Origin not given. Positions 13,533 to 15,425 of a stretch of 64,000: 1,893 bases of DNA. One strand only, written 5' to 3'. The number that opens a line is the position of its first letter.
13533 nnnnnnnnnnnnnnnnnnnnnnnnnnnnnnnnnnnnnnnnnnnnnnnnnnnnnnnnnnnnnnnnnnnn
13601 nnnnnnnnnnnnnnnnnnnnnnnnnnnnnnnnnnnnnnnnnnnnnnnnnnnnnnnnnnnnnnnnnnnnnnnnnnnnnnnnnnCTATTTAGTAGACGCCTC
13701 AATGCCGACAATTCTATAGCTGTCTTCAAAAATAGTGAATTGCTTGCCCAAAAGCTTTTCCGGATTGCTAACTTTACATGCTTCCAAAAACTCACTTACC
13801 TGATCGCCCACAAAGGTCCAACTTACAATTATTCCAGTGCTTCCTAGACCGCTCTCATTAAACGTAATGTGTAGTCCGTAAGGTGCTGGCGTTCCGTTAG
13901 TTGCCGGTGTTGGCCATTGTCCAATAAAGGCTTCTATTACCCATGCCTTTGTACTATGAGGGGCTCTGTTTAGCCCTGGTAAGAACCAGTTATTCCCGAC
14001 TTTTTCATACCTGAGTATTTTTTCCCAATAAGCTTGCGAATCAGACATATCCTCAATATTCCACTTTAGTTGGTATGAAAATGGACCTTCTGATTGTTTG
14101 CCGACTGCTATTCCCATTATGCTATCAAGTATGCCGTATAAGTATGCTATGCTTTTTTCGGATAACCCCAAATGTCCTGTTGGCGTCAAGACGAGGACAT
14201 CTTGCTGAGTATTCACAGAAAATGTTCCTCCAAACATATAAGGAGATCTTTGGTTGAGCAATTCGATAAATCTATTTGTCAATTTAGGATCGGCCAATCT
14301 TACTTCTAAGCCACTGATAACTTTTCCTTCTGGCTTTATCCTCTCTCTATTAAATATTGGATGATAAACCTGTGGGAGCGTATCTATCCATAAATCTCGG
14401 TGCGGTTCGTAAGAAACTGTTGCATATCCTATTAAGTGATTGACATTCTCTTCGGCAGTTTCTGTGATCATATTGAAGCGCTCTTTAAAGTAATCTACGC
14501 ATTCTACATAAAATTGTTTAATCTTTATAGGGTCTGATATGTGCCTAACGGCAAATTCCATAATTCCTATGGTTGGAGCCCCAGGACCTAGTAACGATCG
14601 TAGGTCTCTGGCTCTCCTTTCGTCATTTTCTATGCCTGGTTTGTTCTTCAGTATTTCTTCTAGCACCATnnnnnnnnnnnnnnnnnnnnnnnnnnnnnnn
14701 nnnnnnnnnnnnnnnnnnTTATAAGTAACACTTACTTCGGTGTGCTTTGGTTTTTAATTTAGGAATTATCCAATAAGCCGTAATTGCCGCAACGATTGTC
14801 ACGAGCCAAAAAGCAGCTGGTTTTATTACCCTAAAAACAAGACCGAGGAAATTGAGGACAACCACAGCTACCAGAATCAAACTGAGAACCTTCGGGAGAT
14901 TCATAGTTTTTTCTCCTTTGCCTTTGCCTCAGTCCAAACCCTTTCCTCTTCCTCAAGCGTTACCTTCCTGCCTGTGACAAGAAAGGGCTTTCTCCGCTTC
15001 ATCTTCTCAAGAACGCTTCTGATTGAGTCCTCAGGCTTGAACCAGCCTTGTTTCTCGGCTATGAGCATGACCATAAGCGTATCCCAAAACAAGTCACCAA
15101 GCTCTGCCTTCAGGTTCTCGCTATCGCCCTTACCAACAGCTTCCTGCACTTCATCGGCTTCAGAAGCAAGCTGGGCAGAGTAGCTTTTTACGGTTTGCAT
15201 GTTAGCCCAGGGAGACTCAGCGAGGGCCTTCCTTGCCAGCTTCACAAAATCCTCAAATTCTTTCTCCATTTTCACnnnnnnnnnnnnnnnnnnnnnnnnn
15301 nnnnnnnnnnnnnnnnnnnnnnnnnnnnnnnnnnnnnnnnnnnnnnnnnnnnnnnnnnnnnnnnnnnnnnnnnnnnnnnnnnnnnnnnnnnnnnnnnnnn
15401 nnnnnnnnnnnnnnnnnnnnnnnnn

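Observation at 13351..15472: Small island bounded by tRNA-Cys and tRNA-Ala with a 31-bp duplication of the tRNA-Cys 3' end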

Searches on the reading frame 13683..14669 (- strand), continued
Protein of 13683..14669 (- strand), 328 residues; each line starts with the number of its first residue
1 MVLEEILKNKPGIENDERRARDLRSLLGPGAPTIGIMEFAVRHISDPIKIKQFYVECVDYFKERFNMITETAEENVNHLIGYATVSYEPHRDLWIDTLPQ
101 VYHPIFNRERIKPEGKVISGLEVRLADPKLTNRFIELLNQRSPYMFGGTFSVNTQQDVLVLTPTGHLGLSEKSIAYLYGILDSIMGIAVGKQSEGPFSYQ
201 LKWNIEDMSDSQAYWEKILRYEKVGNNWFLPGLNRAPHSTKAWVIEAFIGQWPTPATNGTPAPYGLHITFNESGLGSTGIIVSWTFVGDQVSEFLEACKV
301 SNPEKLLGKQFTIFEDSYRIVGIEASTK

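Call 39: search_protein_families(library=padloc, proteins=[P0001, P0003, P0005, P0008, P0025], max_evalue=0.1)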
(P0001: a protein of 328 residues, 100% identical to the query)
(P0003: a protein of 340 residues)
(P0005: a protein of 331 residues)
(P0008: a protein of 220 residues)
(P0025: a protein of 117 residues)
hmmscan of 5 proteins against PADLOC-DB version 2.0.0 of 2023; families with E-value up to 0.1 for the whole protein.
P0001 (328 aa): 0 families

P0003 (340 aa): 0 families

P0005 (331 aa): 0 families

P0008 (220 aa): 0 families

P0025 (117 aa): 0 families
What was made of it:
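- Tried and rejected: No PADLOC hit (call 39).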

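Call 40: search_protein_families(library=ncbifam, proteins=[P0001, P0003, P0005, P0008, P0025], max_evalue=0.1)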
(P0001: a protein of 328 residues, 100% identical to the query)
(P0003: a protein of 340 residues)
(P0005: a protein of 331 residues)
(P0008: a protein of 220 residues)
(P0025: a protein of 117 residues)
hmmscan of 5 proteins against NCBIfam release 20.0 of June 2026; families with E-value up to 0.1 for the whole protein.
P0001 (328 aa): 1 family
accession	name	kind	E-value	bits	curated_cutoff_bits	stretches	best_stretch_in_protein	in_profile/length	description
NF006502.0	PRK08937.3-2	equivalog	0.041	13.4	259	1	51-104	181-233/275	adenylosuccinate lyase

P0003 (340 aa): 0 families

P0005 (331 aa): 0 families

P0008 (220 aa): 0 families

P0025 (117 aa): 0 families

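Call 49: predict_structure(alignment_id=A3)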
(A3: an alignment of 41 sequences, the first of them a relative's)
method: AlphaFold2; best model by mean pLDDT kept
length: 328 residues; sequences in the alignment: 41
mean_pLDDT: 89.4   pTM: 0.78
mean pLDDT of the five models: 89.4, 89.0, 88.3, 85.6, 84.6
residues with pLDDT >= 90: 191; 70-90: 119; 50-70: 17; < 50: 1
segments of 3 or more residues with pLDDT < 50: none
pLDDT, mean of each block of 10 residues (from residue 1): 97 92 88 97 98 98 97 97 92 97 92 85 86 83 60 81 83 83 79 62 89 91 96 92 97 77 93 93 95 98 97 92 92
secondary structure, 60 per line:
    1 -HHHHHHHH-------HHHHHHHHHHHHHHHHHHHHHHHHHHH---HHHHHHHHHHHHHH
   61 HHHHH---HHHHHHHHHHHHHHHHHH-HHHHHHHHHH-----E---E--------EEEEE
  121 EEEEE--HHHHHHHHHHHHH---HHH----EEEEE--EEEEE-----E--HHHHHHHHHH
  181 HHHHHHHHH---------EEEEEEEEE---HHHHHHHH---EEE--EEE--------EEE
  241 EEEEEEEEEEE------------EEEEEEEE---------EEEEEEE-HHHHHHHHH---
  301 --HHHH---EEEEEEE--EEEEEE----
elements in order: H2-9 H17-43 H47-65 H69-86 H88-97 E116-125 H128-140 E151-155 E158-162 H171-189 E199-207 H211-218 E222-224 E227-229 E238-251 E264-271 E281-287 H289-297 H303-306 E310-316 E319-324
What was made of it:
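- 13683..14669 (-): Intact 328-aa gene of unknown function (GC 0.405), the cargo of the earlier event. Its stop codon overlaps the end of repeat copy 2. AlphaFold model with pLDDT 89.4 (call 49).
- Tried and rejected: The second, built from 41 sequences, was good (pLDDT 89.4, call 49).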

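Call 55: fold_search(model_id=the predicted structure, library=pdb)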
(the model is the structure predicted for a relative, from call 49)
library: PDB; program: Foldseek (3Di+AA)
matches with E <= 10: 939; with E <= 0.001: 0
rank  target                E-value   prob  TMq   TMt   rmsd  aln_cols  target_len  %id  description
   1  2ihr                  1.5e-02  0.14  0.15  0.14  20.6       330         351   11  RF2 of Thermus thermophilus (released 2007-02-20)
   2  9iad_A                1.8e-02  0.28  0.17  0.09  18.9       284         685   13  Chroococcidiopsis thermalis Argonaute (CtAgo) bound to the 3' end of a guide DNA (released 2025-04-23)
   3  8ppl_Ir               1.9e-02  0.47  0.19  0.21  17.9       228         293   12  MERS-CoV Nsp1 bound to the human 43S pre-initiation complex (released 2023-10-18)
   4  6fhs_C                2.1e-02  0.89  0.15  0.12   7.3        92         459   11  CryoEM Structure of INO80core (released 2018-04-25)
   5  1q8k_MODEL_1_A        2.7e-02  0.54  0.20  0.21  16.0       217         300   12  Solution structure of alpha subunit of human eIF2 (released 2004-09-07)
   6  9hve_K                3.4e-02  0.72  0.21  0.24  14.4       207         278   12  Native human eIF2-eIF2B complex (released 2025-11-19)
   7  2bm0                  3.8e-02  0.25  0.17  0.09  18.6       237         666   14  Ribosomal elongation factor G (EF-G) Fusidic acid resistant mutant T84A (released 2005-05-04)
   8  3p8b_B                4.1e-02  0.30  0.14  0.28  15.9       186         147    7  X-ray crystal structure of Pyrococcus furiosus transcription elongation factor Spt4/5 (released 2011-01-26)
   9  4ney_B                4.8e-02  0.60  0.19  0.33  14.1       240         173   10  Crystal Structure of an engineered protein with ferredoxin fold, Northeast Structural Genomics Consortium (NESG) Targe (released 2014-01-15)
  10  9qup_B                5.1e-02  0.96  0.19  0.34   6.1       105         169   13  Tb(III)-bound de novo protein scaffold TFD-EE MPNN (released 2025-11-19)
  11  1ufl_B                5.1e-02  0.84  0.15  0.40   6.5        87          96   16  Crystal Structure of TT1020 from Thermus thermophilus HB8 (released 2003-11-30)
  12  4v5e_AY               5.1e-02  0.12  0.16  0.15  22.8       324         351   12  Insights into translational termination from the structure of RF2 bound to the ribosome (released 2014-07-09)
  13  2op5_E                5.4e-02  0.84  0.19  0.42   6.1       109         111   15  CRYSTAL STRUCTURE OF A DIMERIC FERREDOXIN-LIKE PROTEIN (JCVI_PEP_1096672785533) FROM UNCULTURED MARINE ORGANISM AT 2.2 (released 2007-02-06)
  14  6zv9_A                5.8e-02  0.85  0.17  0.29   7.1       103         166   14  Terbium(III)-bound de novo TIM barrel-ferredoxin fold fusion dimer with 4-glutamate binding site and tryptophan antenn (released 2020-11-25)
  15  9ca7_G                6.1e-02  0.72  0.14  0.11   7.4        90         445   11  Cryo-EM structure of human SRCAP-nucleosome complex in the fully-engaged state (composite structure) (released 2025-06-18)
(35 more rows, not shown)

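Call 58: fold_search(model_id=the predicted structure, library=viral)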
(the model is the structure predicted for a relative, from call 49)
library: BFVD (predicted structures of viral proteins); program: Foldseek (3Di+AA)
matches with E <= 10: 731; with E <= 0.001: 0
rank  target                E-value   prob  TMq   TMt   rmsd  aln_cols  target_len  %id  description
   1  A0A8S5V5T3            7.0e-03  0.99  0.18  0.43   8.0       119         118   10  Uncharacterized protein [Myoviridae sp. ct4uh47]
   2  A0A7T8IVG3            8.3e-03  0.99  0.19  0.32   5.8       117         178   12  (no name in the UniProt tables at hand)
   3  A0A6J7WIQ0            8.8e-03  0.94  0.18  0.34   8.0       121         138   17  Uncharacterized protein [uncultured Caudovirales phage]
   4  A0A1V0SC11            8.8e-03  0.51  0.18  0.19  18.7       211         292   10  Translation initiation factor eIF-2 alpha subunit [Catovirus CTV1]
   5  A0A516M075            9.3e-03  0.35  0.16  0.10  20.6       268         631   10  (no name in the UniProt tables at hand)
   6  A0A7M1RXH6            1.2e-02  0.33  0.17  0.09  17.5       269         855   14  Uncharacterized protein [uncultured phage cr8_1]
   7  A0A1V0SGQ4            2.0e-02  0.35  0.17  0.18  16.9       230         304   12  Translation initiation factor eIF-2 alpha subunit [Hokovirus HKV1]
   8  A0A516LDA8            2.2e-02  0.41  0.18  0.11  17.1       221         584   13  (no name in the UniProt tables at hand)
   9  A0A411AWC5            2.4e-02  0.72  0.16  0.33  12.2       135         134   15  Uncharacterized protein [Pantoea phage vB_PagM_LIET2]
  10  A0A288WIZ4            2.5e-02  0.82  0.15  0.33   7.6       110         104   11  Uncharacterized protein [Erinnyis ello granulovirus]
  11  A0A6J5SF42            2.8e-02  0.99  0.21  0.37   6.1       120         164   11  Uncharacterized protein [uncultured Caudovirales phage]
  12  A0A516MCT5            2.8e-02  0.87  0.18  0.31  14.7       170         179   11  (no name in the UniProt tables at hand)
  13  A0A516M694            3.0e-02  0.99  0.18  0.41   5.7       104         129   12  (no name in the UniProt tables at hand)
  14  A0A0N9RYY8            3.0e-02  0.95  0.18  0.16  11.1       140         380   13  Uncharacterized protein [Pseudomonas phage POR1]
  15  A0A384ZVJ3            3.0e-02  0.20  0.18  0.14  18.6       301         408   12  (no name in the UniProt tables at hand)
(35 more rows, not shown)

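Call 60: find_homologous_proteins(query=A3, max_evalue=0.001)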
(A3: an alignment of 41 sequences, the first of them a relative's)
Query A3 (41 sequences) (328 aa, profile of the alignment): 3 proteins with E <= 0.001 among 3462 candidates.
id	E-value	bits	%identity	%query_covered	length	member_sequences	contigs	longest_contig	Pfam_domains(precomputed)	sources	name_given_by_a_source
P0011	1.0e-65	240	31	24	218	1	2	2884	-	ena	-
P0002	1.6e-48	183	50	99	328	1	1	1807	-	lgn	-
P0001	9.0e-47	178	100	100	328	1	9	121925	-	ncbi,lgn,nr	ncbi:hypothetical protein HYY73_03135 [Candidatus Woesearchaeota archaeon]|nr:hypothetical protein [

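Call 61: find_encoding_contigs(protein=P0011, flank=5000)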
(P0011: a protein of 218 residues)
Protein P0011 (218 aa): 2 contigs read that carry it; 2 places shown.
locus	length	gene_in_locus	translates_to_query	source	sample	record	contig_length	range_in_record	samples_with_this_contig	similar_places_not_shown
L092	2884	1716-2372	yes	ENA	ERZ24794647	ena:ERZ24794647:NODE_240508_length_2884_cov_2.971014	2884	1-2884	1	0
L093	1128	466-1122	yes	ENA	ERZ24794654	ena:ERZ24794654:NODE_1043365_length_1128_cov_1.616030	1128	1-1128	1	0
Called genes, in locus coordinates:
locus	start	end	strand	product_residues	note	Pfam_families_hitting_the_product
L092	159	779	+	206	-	PF00485:PRK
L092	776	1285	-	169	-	-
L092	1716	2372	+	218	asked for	-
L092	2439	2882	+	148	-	?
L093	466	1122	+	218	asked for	-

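Call 78: search_dna_similar(query=P0001, collection=phages, mode=protein, max_evalue=0.01)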
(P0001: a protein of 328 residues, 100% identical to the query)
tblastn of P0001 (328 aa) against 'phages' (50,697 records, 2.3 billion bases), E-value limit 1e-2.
No match.

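Call 79: search_dna_similar(query=P0001, collection=plasmids, mode=protein, max_evalue=0.01)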
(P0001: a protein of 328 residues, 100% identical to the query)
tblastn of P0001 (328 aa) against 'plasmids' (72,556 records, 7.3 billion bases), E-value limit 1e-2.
No match.
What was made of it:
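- Tried and rejected: No PLSDB hit (call 79).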

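Call 89: search_protein_families(library=pfam, proteins=[L090:9-521:+, L091:1536-2090:-], max_evalue=0.01)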
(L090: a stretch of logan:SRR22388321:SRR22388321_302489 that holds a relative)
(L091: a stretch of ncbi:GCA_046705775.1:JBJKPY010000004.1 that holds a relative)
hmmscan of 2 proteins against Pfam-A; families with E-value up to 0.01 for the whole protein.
L090:9-521:+ (170 aa): 1 family
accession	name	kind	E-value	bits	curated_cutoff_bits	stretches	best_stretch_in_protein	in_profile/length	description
PF00535.33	Glycos_transf_2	-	0.0003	21.2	23.3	1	2-74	65-132/168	Glycosyl transferase family 2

L091:1536-2090:- (184 aa): 0 families

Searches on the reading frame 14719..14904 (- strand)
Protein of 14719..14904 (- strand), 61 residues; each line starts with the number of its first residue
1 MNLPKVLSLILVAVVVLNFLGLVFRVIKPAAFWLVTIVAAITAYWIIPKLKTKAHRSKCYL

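Call 8: search_protein_families(library=pfam, proteins=[window:14719-14904:-], max_evalue=0.1)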
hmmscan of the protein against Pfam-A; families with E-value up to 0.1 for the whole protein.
window:14719-14904:- (61 aa): 0 families

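Call 9: search_protein_families(library=phrogs, proteins=[window:14719-14904:-], max_evalue=0.1)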
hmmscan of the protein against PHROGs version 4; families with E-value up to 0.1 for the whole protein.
window:14719-14904:- (61 aa): 1 family
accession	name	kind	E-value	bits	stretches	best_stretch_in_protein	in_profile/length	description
phrog_29125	-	unknown function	0.017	15.9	1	2-44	136-178/213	-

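Call 39: search_protein_families(library=padloc, proteins=[window:14719-14904:-], max_evalue=0.1)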
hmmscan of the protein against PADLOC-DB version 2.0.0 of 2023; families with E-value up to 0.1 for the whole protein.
window:14719-14904:- (61 aa): 0 families

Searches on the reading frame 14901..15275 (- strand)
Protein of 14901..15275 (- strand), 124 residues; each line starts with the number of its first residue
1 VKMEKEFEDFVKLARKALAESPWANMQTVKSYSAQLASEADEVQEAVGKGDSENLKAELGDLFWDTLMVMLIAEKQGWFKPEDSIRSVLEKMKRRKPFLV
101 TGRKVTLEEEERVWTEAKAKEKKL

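Call 8: search_protein_families(library=pfam, proteins=[window:14901-15275:-], max_evalue=0.1)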
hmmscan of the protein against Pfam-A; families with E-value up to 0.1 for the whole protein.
window:14901-15275:- (124 aa): 3 families
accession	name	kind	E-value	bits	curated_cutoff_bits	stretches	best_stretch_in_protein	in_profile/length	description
PF03819.22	MazG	-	1.2e-19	70.7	22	1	27-97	1-71/74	MazG nucleotide pyrophosphohydrolase domain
PF01503.22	PRA-PH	-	0.00025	21.8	21.3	1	6-68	3-66/86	Phosphoribosyl-ATP pyrophosphohydrolase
PF01322.25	Cytochrom_C_2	-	0.02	16.3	26.5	1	20-62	67-109/121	Cytochrome C'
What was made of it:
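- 14901..15275 (-): MazG-family NTP pyrophosphohydrolase gene. Conserved backbone, not part of the island. Pfam PF03819 at 1.2e-19 (call 8).
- Checked: MazG is 14901-15275 (-), Pfam PF03819 at 1.2e-19 (call 8).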

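Call 9: search_protein_families(library=phrogs, proteins=[window:14901-15275:-], max_evalue=0.1)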
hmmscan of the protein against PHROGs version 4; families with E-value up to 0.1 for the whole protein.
window:14901-15275:- (124 aa): 3 families
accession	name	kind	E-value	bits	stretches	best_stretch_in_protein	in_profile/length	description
phrog_5164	-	unknown function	0.029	15.5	1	27-96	11-79/91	-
phrog_229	-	other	0.033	14.3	1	36-64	282-317/533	MazG-like pyrophosphatase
phrog_17362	-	unknown function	0.094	14.1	0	4-49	3-51/75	-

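Call 40: search_protein_families(library=ncbifam, proteins=[window:14901-15275:-], max_evalue=0.1)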
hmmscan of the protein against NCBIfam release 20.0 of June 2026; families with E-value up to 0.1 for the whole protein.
window:14901-15275:- (124 aa): 11 families
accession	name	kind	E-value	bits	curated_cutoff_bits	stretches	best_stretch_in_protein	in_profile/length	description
NF007113.1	PRK09562.1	equivalog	6.6e-19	68.5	208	1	15-123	13-122/251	nucleoside triphosphate pyrophosphohydrolase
TIGR00444.1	mazG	subfamily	7.1e-17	61.9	148.3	1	17-123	8-115/248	MazG family protein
NF052436.1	YabN_Meth_PPase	exception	8e-17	61.4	525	1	7-123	231-350/486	bifunctional methyltransferase/pyrophosphohydrolase YabN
NF008986.0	PRK12333.1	equivalog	3.3e-15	56.6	292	1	20-122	16-119/204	nucleoside triphosphate pyrophosphohydrolase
NF008987.0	PRK12334.1-1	equivalog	2.5e-13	49.8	375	1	9-123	89-205/326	nucleoside triphosphate pyrophosphohydrolase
NF008988.0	PRK12334.1-4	equivalog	2e-12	46.6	501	1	9-123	135-252/335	nucleoside triphosphate pyrophosphohydrolase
NF008989.0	PRK12334.2-1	equivalog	2.1e-12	46.7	494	1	20-122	130-236/328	nucleoside triphosphate pyrophosphohydrolase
NF008991.0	PRK12334.2-3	equivalog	8.1e-06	25.5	696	1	20-106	151-239/454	nucleoside triphosphate pyrophosphohydrolase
NF008990.0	PRK12334.2-2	equivalog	1.2e-05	24.9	884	1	19-122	158-264/436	nucleoside triphosphate pyrophosphohydrolase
TIGR03188.1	histidine_hisI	equivalog_domain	0.019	15.2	42.7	1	34-73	34-72/84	phosphoribosyl-ATP diphosphatase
NF033166.1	lipo_LipL31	equivalog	0.072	12.6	250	1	36-90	61-114/210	lipoprotein LipL31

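Call 73: find_encoding_contigs(protein=window:14901-15269:-, flank=4000, max_places=10)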
Protein window:14901-15269:- (122 aa): no gene with exactly this product is on record in the collection.

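Call 74: find_encoding_contigs(protein=window:14901-15275:-, flank=4000, max_places=10)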
Protein window:14901-15275:- (124 aa): no gene with exactly this product is on record in the collection.
